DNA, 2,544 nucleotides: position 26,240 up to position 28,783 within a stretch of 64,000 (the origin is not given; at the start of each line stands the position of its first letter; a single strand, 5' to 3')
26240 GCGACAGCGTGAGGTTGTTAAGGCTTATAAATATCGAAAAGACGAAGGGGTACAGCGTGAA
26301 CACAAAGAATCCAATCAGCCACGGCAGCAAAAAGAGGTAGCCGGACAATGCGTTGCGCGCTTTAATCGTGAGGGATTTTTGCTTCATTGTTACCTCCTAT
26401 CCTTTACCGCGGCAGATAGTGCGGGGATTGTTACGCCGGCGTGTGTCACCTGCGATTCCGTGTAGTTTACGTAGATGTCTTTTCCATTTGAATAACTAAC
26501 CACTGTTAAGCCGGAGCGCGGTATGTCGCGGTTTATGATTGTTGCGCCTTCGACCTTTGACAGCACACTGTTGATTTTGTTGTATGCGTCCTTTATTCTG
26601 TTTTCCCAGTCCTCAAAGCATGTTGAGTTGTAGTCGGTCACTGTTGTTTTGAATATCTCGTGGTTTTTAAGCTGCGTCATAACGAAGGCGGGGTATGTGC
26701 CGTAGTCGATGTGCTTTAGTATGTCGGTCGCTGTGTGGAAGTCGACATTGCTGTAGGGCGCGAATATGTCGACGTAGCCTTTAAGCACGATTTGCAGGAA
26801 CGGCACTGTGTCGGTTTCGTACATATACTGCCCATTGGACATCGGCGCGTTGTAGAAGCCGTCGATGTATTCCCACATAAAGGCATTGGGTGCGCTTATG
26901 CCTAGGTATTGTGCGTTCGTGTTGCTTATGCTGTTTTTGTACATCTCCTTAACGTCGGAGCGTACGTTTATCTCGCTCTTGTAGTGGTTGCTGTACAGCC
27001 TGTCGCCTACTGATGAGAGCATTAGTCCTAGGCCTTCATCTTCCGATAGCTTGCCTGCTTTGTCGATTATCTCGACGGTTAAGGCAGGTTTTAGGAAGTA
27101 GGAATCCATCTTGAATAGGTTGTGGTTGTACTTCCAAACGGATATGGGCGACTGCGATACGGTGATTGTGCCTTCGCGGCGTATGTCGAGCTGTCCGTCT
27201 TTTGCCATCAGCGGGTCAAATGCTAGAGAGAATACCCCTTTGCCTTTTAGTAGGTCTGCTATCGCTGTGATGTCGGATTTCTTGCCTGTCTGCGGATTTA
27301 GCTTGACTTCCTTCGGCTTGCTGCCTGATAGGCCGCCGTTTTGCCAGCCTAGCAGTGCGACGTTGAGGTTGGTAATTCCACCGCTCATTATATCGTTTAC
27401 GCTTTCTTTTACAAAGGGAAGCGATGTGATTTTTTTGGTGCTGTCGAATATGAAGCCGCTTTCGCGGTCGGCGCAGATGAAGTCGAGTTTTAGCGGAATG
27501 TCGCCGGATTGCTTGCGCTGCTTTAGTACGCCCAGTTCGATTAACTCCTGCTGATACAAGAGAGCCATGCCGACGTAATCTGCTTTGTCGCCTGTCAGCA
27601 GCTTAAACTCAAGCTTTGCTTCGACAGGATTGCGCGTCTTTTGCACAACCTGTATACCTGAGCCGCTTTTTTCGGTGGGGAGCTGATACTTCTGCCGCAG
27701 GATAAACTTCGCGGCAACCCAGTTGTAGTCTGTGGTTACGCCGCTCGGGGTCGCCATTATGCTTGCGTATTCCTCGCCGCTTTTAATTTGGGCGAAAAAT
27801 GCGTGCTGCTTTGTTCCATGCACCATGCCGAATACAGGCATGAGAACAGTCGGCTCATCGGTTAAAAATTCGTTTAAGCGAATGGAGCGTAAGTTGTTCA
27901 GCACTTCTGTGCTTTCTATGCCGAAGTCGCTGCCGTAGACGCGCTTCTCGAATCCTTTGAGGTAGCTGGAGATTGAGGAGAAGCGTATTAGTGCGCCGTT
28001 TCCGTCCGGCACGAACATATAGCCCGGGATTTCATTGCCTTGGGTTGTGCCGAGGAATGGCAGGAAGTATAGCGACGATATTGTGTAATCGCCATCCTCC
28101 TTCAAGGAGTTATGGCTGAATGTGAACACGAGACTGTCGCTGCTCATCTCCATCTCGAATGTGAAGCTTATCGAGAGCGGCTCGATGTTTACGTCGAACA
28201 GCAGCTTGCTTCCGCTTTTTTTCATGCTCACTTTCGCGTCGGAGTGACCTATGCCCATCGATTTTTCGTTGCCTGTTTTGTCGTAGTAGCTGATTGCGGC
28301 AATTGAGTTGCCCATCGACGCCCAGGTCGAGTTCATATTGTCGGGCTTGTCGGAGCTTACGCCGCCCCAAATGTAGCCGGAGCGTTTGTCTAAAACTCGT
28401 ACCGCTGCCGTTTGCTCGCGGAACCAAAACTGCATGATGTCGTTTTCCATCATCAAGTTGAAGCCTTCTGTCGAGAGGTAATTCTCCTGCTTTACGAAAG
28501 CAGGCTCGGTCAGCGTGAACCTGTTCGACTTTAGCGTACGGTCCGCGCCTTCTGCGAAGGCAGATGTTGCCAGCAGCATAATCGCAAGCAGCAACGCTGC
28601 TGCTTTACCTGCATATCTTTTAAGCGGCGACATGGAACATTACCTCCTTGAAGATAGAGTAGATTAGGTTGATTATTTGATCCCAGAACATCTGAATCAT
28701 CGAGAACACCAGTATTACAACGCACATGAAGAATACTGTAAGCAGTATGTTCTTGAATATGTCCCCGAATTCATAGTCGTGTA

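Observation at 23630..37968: Double-ABC glycan import machine with NHL-TPR-Yip1 and DUF5696-like components, probably for beta-1,3-glucan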

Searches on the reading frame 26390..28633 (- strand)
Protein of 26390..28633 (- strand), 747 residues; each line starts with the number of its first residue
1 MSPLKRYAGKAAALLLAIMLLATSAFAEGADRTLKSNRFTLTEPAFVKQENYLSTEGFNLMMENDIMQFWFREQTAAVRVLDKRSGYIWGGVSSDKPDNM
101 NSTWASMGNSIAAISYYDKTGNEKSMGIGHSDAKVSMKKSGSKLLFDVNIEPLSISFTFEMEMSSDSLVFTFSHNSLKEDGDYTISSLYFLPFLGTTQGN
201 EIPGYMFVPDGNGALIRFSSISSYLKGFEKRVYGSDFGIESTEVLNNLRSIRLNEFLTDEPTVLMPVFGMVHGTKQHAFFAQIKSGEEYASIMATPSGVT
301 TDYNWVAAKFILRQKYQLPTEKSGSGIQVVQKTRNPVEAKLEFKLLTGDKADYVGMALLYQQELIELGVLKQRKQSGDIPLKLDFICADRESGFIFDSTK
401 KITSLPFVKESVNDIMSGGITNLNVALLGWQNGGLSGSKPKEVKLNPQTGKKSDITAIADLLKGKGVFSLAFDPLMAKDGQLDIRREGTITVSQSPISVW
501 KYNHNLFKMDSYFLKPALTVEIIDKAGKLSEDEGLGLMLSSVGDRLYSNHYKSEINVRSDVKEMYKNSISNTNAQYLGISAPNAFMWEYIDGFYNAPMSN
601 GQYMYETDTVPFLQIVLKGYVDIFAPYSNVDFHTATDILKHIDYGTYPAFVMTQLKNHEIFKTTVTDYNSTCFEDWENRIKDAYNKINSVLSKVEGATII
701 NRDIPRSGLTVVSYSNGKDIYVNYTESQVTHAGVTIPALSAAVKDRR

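Call 3: search_protein_families(library=pfam, proteins=[window:26390-28633:-], max_evalue=0.01)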
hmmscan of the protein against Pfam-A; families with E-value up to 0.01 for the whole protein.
window:26390-28633:- (747 aa): 1 family
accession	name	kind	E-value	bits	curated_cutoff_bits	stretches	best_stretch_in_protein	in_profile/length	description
PF18952.6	DUF5696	-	5.3e-156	521.1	25.6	1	148-740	15-611/612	Family of unknown function (DUF5696)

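Call 5: search_protein_families(library=ncbifam, proteins=[window:26390-28633:-], max_evalue=0.01)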
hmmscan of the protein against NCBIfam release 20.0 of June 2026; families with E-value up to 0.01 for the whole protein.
window:26390-28633:- (747 aa): 0 families

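Call 7: search_solved_structures(query=window:26390-28633:-, max_evalue=1)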
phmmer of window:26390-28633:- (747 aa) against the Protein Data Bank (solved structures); distinct sequences matched with E-value up to 1: 0.

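Call 10: find_homologous_proteins(query=window:26390-28633:-, max_evalue=0.00001)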
Query window:26390-28633:- (747 aa): 221 proteins with E <= 0.00001 among 8000 candidates; the best 120 are listed.
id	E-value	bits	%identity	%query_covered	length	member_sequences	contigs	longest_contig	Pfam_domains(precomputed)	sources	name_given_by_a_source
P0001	0.0e+0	1685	100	100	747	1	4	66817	PF18952.7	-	-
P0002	1.5e-237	808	50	98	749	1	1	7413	PF18952.7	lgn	-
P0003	9.1e-232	789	48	100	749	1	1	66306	PF18952.7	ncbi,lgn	-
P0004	8.4e-199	680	44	95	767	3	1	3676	PF18952.7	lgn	-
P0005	4.6e-195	668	42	99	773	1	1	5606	PF18952.7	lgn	-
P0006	3.0e-193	662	43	95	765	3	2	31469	PF18952.7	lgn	-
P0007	3.0e-193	662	43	94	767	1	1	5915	PF18952.7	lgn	-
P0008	3.8e-190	652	43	95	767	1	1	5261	PF18952.7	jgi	jgi:hypothetical protein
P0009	2.0e-189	649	43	95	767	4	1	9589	PF18952.7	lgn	-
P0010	5.8e-189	648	41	97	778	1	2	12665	PF18952.7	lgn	-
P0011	4.2e-188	645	43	94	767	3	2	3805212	PF18952.7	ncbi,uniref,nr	ncbi:DUF5696 domain-containing protein [Clostridium thermarum]|uniref:DUF5696 domain-containing prot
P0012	1.4e-187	643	43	94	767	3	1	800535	PF18952.7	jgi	jgi:hypothetical protein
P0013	5.4e-187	641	41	99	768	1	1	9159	PF18952.7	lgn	-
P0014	2.9e-184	632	41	96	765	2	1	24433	PF18952.7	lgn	-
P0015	6.5e-183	628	42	98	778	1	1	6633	PF18952.7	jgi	jgi:hypothetical protein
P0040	5.8e-160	552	40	96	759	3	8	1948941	PF18952.7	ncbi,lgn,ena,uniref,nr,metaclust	ncbi:DUF5696 domain-containing protein [Fervidobacterium nodosum]|uniref:Uncharacterized protein n=1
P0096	4.7e-107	377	32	92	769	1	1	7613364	PF18952.7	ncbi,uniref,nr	ncbi:DUF5696 domain-containing protein [Paenibacillus spongiae]|uniref:DUF5696 domain-containing pro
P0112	1.5e-96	342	29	92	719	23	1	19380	PF18952.7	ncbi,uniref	ncbi:MAG: DUF5696 domain-containing protein [Caldilinea sp.]|uniref:DUF5696 domain-containing protei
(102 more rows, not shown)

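Call 13: find_encoding_contigs(protein=P0003, flank=10000, max_places=2)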
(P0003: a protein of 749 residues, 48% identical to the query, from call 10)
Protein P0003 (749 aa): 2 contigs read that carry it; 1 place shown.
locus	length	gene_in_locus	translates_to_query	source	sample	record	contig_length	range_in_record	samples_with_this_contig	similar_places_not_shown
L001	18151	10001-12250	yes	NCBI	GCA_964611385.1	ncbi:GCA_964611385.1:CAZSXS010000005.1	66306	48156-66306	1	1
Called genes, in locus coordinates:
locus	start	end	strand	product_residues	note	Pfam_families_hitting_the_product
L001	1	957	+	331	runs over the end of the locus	PF00356:LacI, PF00532:Peripla_BP_1, PF13407:Peripla_BP_4, PF13377:Peripla_BP_3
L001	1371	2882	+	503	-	PF13416:SBP_bac_8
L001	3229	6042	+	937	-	PF01547:SBP_bac_1, PF13416:SBP_bac_8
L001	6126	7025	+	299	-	PF00528:BPD_transp_1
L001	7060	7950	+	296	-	PF00528:BPD_transp_1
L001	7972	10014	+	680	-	PF01436:NHL (faint), PF04893:Yip1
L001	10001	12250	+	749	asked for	PF18952:DUF5696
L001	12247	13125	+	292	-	PF00528:BPD_transp_1 (weak)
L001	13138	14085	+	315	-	PF00528:BPD_transp_1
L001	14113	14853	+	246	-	PF03935:SKN1_KRE6_Sbg1 (weak), PF26113:GH16_XgeA, PF00722:Glyco_hydro_16, PF03935:SKN1_KRE6_Sbg1 (weak)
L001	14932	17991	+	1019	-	-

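Call 14: find_encoding_contigs(protein=P0011, flank=10000, max_places=2)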
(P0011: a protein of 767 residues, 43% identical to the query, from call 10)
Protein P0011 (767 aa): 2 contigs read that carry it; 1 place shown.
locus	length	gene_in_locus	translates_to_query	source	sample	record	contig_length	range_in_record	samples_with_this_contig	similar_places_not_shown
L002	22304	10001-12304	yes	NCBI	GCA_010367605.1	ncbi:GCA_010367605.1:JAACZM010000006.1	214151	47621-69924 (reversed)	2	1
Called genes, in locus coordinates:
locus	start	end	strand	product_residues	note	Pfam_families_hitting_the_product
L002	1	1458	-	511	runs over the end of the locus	PF02055:Glyco_hydro_30, PF02057:Glyco_hydro_59, PF17189:Glyco_hydro_30C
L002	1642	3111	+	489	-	PF01547:SBP_bac_1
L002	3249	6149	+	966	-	PF01547:SBP_bac_1, PF13416:SBP_bac_8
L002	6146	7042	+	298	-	PF00528:BPD_transp_1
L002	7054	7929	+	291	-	PF00528:BPD_transp_1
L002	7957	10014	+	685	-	PF01436:NHL (faint), PF04893:Yip1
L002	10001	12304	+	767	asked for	PF18952:DUF5696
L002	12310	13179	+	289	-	PF00528:BPD_transp_1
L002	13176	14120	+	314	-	PF00528:BPD_transp_1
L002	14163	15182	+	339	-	PF00150:Cellulase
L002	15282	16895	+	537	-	PF01547:SBP_bac_1, PF13416:SBP_bac_8 (weak)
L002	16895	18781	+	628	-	PF00672:HAMP, PF06580:His_kinase, PF02518:HATPase_c (weak)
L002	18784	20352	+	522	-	PF00072:Response_reg, PF12833:HTH_18, PF00165:HTH_AraC (weak)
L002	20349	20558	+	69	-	-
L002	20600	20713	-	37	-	PF09972:DUF2207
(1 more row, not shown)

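Call 16: find_encoding_contigs(protein=P0040, flank=10000, max_places=1)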
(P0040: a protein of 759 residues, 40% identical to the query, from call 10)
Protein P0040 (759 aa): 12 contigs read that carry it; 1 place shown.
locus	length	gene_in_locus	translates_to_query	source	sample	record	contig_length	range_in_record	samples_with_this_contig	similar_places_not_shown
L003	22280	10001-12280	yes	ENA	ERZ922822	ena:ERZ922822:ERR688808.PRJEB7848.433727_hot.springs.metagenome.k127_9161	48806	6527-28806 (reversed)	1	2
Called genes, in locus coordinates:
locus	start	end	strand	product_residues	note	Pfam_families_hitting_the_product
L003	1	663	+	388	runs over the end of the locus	PF02018:CBM_4_9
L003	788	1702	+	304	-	-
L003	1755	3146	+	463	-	PF01547:SBP_bac_1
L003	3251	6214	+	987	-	PF01547:SBP_bac_1, PF13416:SBP_bac_8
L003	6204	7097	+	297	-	PF00528:BPD_transp_1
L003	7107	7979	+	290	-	PF00528:BPD_transp_1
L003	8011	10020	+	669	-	PF01436:NHL (faint), PF07719:TPR_2 (faint), PF04893:Yip1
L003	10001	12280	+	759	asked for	PF18952:DUF5696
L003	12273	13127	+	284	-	PF00528:BPD_transp_1 (weak)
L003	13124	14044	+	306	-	PF00528:BPD_transp_1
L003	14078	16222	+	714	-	PF00933:Glyco_hydro_3, PF01915:Glyco_hydro_3_C, PF14310:Fn3-like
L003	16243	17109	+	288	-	PF03935:SKN1_KRE6_Sbg1 (weak), PF00722:Glyco_hydro_16, PF26113:GH16_XgeA, PF03935:SKN1_KRE6_Sbg1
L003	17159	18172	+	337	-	PF00356:LacI, PF00532:Peripla_BP_1, PF13407:Peripla_BP_4, PF13377:Peripla_BP_3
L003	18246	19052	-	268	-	PF01061:ABC2_membrane (weak)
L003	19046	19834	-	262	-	PF12698:ABC2_membrane_3, PF01061:ABC2_membrane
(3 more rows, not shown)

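Call 17: find_encoding_contigs(protein=P0096, flank=10000, max_places=1)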
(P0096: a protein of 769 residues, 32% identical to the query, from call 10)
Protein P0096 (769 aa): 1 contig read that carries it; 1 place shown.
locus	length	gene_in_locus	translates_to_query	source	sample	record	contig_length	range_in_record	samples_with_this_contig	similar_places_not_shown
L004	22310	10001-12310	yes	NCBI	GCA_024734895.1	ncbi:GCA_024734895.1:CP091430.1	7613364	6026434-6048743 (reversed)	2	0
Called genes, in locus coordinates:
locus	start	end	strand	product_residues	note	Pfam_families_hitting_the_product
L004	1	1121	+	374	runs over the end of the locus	PF01408:GFO_IDH_MocA, PF02894:GFO_IDH_MocA_C, PF22725:GFO_IDH_MocA_C3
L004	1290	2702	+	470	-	PF01547:SBP_bac_1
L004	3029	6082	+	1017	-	PF01547:SBP_bac_1, PF13416:SBP_bac_8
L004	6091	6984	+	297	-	PF00528:BPD_transp_1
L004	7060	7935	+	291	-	PF00528:BPD_transp_1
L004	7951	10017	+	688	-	PF08450:SGL (faint), PF01436:NHL (weak), PF04893:Yip1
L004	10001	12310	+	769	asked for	PF18952:DUF5696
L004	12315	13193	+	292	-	PF00528:BPD_transp_1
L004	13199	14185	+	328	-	PF00528:BPD_transp_1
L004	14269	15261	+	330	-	PF00356:LacI, PF00532:Peripla_BP_1, PF13407:Peripla_BP_4, PF13377:Peripla_BP_3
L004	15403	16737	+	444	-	PF10091:Glycoamylase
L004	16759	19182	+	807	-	PF01301:Glyco_hydro_35, PF02449:Glyco_hydro_42, PF22369:GLMA_2nd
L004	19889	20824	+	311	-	PF01636:APH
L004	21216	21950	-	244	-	PF05721:PhyH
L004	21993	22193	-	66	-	-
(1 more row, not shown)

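Call 18: find_encoding_contigs(protein=P0112, flank=10000, max_places=1)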
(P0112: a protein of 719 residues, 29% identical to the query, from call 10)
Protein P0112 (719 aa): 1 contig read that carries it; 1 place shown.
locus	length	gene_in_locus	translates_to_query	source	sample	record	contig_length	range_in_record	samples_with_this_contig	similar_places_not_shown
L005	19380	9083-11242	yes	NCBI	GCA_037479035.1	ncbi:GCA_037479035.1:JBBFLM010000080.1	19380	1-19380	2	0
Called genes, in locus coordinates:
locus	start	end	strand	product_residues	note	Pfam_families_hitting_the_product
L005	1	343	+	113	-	PF03633:Glyco_hydro_65C (faint)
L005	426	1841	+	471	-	PF01547:SBP_bac_1, PF13416:SBP_bac_8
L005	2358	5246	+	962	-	PF01547:SBP_bac_1, PF13416:SBP_bac_8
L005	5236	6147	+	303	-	PF00528:BPD_transp_1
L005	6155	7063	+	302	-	PF00528:BPD_transp_1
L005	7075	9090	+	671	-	PF01436:NHL (faint), PF04893:Yip1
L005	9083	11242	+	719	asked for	PF18952:DUF5696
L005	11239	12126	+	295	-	PF00528:BPD_transp_1 (weak)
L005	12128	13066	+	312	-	PF00528:BPD_transp_1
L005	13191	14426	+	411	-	PF10091:Glycoamylase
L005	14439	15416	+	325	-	PF00356:LacI, PF00532:Peripla_BP_1, PF13407:Peripla_BP_4, PF13377:Peripla_BP_3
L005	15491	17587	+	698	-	PF01301:Glyco_hydro_35, PF02449:Glyco_hydro_42, PF22369:GLMA_2nd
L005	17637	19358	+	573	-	PF09924:LPG_synthase_C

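Call 28: find_related_loci(query=A1, collection=genome_contigs, flank=10000)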
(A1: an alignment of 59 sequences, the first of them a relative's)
Query A1 (747 aa) in genome_contigs; peptide patterns used: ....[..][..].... (x = any residue, [..] = any of these).
582 stretches matched a pattern; 552 encode a relative of the query (tblastn E <= 1e-3); the best 80 are kept; 80 distinct loci.
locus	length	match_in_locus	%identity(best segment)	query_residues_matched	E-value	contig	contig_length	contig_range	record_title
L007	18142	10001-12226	49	4-745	0e+0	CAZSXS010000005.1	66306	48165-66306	MAG TPA_asm: uncultured Defluviitaleaceae bacterium isolate SRP242652_co4_126 genome assembly, contig: NODE_198_length_6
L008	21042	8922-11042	42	36-738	0e+0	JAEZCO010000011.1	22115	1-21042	MAG: Bacillota bacterium isolate OH_CBrB_255 k127_1755835, whole genome shotgun sequence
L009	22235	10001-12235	39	15-746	0e+0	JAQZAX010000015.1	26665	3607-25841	MAG: Anaerocolumna sp. isolate L_E1_T20_B_bin.60 scaffold_1692, whole genome shotgun sequence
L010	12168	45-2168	41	31-741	5e-177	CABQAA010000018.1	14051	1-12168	MAG TPA_asm: uncultured Ruminococcaceae bacterium isolate MGYG-HGUT-00388 genome assembly, contig: GUT_GENOME008483_18,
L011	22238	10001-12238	38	12-747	2e-174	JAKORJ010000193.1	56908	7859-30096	MAG: Bacillota bacterium isolate all_maxbin.301 k201_1704336, whole genome shotgun sequence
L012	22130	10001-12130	38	34-744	2e-168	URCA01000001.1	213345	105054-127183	uncultured Ruminococcaceae bacterium isolate UMGS856 genome assembly, contig: NODE_10_length_213345_cov_8.553964, whole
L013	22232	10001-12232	39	8-745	4e-168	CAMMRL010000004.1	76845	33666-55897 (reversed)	MAG: uncultured Clostridia bacterium isolate ERR4836886_bin.6_MetaWRAP_v1.1_MAG genome assembly, contig: NODE_83_length_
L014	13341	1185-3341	38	30-744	3e-161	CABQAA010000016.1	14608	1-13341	MAG TPA_asm: uncultured Ruminococcaceae bacterium isolate MGYG-HGUT-00388 genome assembly, contig: GUT_GENOME008483_16,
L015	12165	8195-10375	39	4-725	4e-161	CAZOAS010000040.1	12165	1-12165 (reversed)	MAG TPA_asm: uncultured Fervidobacterium sp. isolate binchicken_co170_48 genome assembly, contig: NODE_1592_length_12165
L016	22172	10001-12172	38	14-736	4e-160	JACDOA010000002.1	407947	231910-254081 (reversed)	MAG: Thermosipho sp. (in: Bacteria) isolate GB_MAG9_058 c_000000000006, whole genome shotgun sequence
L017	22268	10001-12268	39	13-743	6e-160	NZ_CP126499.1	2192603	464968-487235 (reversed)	Fervidobacterium islandicum strain H-21 chromosome, complete genome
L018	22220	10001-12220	36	11-745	2e-158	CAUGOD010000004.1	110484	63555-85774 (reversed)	MAG TPA_asm: uncultured Oscillospiraceae bacterium isolate SRR16279974_bin.58_MetaWRAP_v1.3_MAG genome assembly, contig:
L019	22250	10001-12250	35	5-743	1e-158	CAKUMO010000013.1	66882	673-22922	MAG: uncultured Oscillospiraceae bacterium isolate REFINED_METABAT215_TOP10_CONTIGS_1500_ASSEMBLY_K77_MERGED__Hadza_MoBi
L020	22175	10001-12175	37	21-744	7e-158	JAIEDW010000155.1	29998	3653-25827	MAG: Lachnospiraceae bacterium isolate SC0389_S3_9 SC0389_S3_9_contig_155, whole genome shotgun sequence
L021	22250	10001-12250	35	5-743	2e-157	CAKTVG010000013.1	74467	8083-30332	MAG: uncultured Oscillospiraceae bacterium isolate REFINED_METABAT215_TOP10_CONTIGS_1500_ASSEMBLY_K77_MERGED__Hadza_PheC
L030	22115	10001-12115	36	36-743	3e-154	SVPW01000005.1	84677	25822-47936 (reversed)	MAG: Oscillospiraceae bacterium isolate SIG601 NODE_6866_length_84677_cov_2.208125, whole genome shotgun sequence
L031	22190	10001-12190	35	5-745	9e-154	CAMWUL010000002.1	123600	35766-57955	MAG TPA_asm: uncultured Lachnospiraceae bacterium isolate SRR14411328_bin.17_metawrap_v1.3_MAG genome assembly, contig:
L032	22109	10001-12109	36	35-740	2e-153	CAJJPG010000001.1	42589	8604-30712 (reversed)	MAG TPA_asm: uncultured Ruminococcaceae bacterium isolate ERR1600748-bin.49 genome assembly, contig: NODE_1122_length_42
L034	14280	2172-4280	36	35-740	1e-152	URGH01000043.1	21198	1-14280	uncultured Ruminococcaceae bacterium isolate UMGS974 genome assembly, contig: NODE_700_length_21198_cov_5.257769, whole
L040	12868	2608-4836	34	13-740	2e-149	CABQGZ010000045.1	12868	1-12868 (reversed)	MAG TPA_asm: uncultured Lachnospiraceae bacterium isolate MGYG-HGUT-00574 genome assembly, contig: GUT_GENOME017737_45,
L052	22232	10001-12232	33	12-744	2e-141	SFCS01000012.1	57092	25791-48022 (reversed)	MAG: Ruminococcus sp. isolate W0P13.033 Contig267, whole genome shotgun sequence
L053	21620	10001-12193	36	8-727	8e-141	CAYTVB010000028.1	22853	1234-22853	MAG TPA_asm: uncultured Thermotogaceae bacterium isolate SRP141376_co2_366 genome assembly, contig: NODE_4707_length_228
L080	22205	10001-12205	37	11-738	6e-157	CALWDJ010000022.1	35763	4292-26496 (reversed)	MAG: uncultured Clostridia bacterium isolate BRZ_F__bin41 genome assembly, contig: BRZ_F__NODE_1412_length_35763_cov_8.2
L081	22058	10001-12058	34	54-746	1e-119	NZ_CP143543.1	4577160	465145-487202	Neobacillus sp. SCS-31 chromosome, complete genome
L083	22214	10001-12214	31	5-736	6e-119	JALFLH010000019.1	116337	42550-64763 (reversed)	MAG: Clostridiales bacterium isolate SUG784 k141_198111, whole genome shotgun sequence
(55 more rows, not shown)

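Call 30: predict_structure(alignment_id=A1)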
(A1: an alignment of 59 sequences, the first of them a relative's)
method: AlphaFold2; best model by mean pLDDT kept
length: 747 residues; sequences in the alignment: 59
mean_pLDDT: 90.8   pTM: 0.91
mean pLDDT of the five models: 90.8, 90.7, 89.4, 89.1, 88.7
residues with pLDDT >= 90: 575; 70-90: 134; 50-70: 20; < 50: 18
segments of 3 or more residues with pLDDT < 50: 24-28, 245-257
pLDDT, mean of each block of 10 residues (from residue 1): 78 88 53 78 87 95 97 95 97 90 93 96 94 95 97 97 97 97 97 95 95 94 83 92 50 46 94 97 98 92 96 90 78 96 97 98 97 84 96 91 96 97 95 92 81 92 94 93 92 89 77 94 95 94 88 91 96 94 95 93 83 97 93 86 97 94 84 95 97 96 95 97 95 95 92
secondary structure, 60 per line:
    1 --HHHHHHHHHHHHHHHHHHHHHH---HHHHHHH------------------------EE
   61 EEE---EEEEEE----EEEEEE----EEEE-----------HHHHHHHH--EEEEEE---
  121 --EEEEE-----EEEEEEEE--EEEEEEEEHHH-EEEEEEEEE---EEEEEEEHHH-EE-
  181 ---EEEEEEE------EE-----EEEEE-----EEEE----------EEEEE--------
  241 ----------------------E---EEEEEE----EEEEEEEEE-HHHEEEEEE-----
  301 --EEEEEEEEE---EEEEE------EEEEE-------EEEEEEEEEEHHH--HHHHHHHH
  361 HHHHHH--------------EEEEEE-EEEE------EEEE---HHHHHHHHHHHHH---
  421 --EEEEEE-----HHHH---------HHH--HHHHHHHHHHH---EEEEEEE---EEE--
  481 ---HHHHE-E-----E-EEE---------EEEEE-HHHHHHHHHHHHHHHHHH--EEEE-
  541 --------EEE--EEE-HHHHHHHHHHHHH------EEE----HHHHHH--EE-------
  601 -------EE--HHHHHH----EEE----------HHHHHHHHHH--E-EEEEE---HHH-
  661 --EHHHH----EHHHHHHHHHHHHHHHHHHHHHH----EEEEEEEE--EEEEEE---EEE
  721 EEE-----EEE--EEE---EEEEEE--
elements in order (helices of 4 or more, strands of 3 or more residues): H3-24 H28-34 E59-63 E67-72 E77-82 E87-90 H102-109 E112-117 E123-127 E133-140 E143-150 E155-163 E167-173 E184-190 E204-208 E214-217 E228-232 E267-272 E277-285 E290-295 E303-311 E315-319 E326-330 E338-347 H353-366 E381-386 E388-391 E398-401 H405-417 E423-428 H434-437 H452-462 E466-472 E476-478 H484-487 E498-500 E510-514 H516-533 E536-539 E549-551 E554-556 H558-570 E577-579 H584-589 H612-617 E622-624 H635-644 E649-653 H664-667 H673-694 E699-706 E709-714 E718-723 E729-731 E734-736 E740-745

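Call 33: fold_search(model_id=the predicted structure, library=pdb)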
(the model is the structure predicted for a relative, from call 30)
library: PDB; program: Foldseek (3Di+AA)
matches with E <= 10: 1418; with E <= 0.001: 234
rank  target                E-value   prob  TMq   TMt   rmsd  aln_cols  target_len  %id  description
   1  5opq_A                1.7e-33  1.00  0.62  0.70   6.1       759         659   13  A 3,6-anhydro-D-galactosidase produced by Zobellia galactanivorans. This is an exo-lytic enzyme that hydrolyzes termin (released 2017-11-29)
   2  5opq_D                5.3e-33  1.00  0.62  0.70   6.2       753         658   13  A 3,6-anhydro-D-galactosidase produced by Zobellia galactanivorans. This is an exo-lytic enzyme that hydrolyzes termin (released 2017-11-29)
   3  8rzk_A                1.9e-32  1.00  0.63  0.71   5.6       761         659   12  The Michaelis complex of ZgGH129 D486N from Zobellia galactanivorans with neo-b/k-oligo-carrageenan tetrasaccharide (b (released 2024-07-31)
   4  5wzr_A                3.1e-27  1.00  0.60  0.70   6.5       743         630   12  Alpha-N-acetylgalactosaminidase NagBb from Bifidobacterium bifidum - Gal-NHAc-DNJ complex (released 2017-06-07)
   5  5wzn_A                4.9e-26  1.00  0.61  0.71   6.3       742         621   12  Alpha-N-acetylgalactosaminidase NagBb from Bifidobacterium bifidum - GalNAc complex (released 2017-06-07)
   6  5wzq_A                5.8e-26  1.00  0.61  0.74   5.7       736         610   12  Alpha-N-acetylgalactosaminidase NagBb from Bifidobacterium bifidum - quadruple mutant (released 2017-06-07)
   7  5wzp_A                7.6e-26  1.00  0.60  0.73   5.8       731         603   12  Alpha-N-acetylgalactosaminidase NagBb from Bifidobacterium bifidum - ligand free (released 2017-06-07)
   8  5wzp_B                8.5e-26  1.00  0.59  0.72   6.0       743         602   12  Alpha-N-acetylgalactosaminidase NagBb from Bifidobacterium bifidum - ligand free (released 2017-06-07)
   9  5wzn_B                9.5e-26  1.00  0.62  0.73   5.8       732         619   12  Alpha-N-acetylgalactosaminidase NagBb from Bifidobacterium bifidum - GalNAc complex (released 2017-06-07)
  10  5wzr_B                1.2e-25  1.00  0.62  0.72   6.1       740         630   11  Alpha-N-acetylgalactosaminidase NagBb from Bifidobacterium bifidum - Gal-NHAc-DNJ complex (released 2017-06-07)
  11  5wzq_B                3.4e-25  1.00  0.61  0.73   6.2       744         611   12  Alpha-N-acetylgalactosaminidase NagBb from Bifidobacterium bifidum - quadruple mutant (released 2017-06-07)
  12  5a59_A                5.6e-22  1.00  0.47  0.34   9.1       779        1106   10  The structure of GH101 E796Q mutant from Streptococcus pneumoniae TIGR4 in complex with T-antigen (released 2015-09-02)
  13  5a58_A                4.1e-21  1.00  0.46  0.34   8.9       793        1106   10  The structure of GH101 D764N mutant from Streptococcus pneumoniae TIGR4 in complex with serinyl T-antigen (released 2015-09-02)
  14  5a55                  4.8e-21  1.00  0.46  0.34   9.5       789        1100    9  The native structure of GH101 from Streptococcus pneumoniae TIGR4 (released 2015-09-02)
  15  5a56_A                9.4e-21  1.00  0.46  0.34   9.1       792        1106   10  The structure of GH101 from Streptococcus pneumoniae TIGR4 in complex with 1-O-methyl-T-antigen (released 2015-09-02)
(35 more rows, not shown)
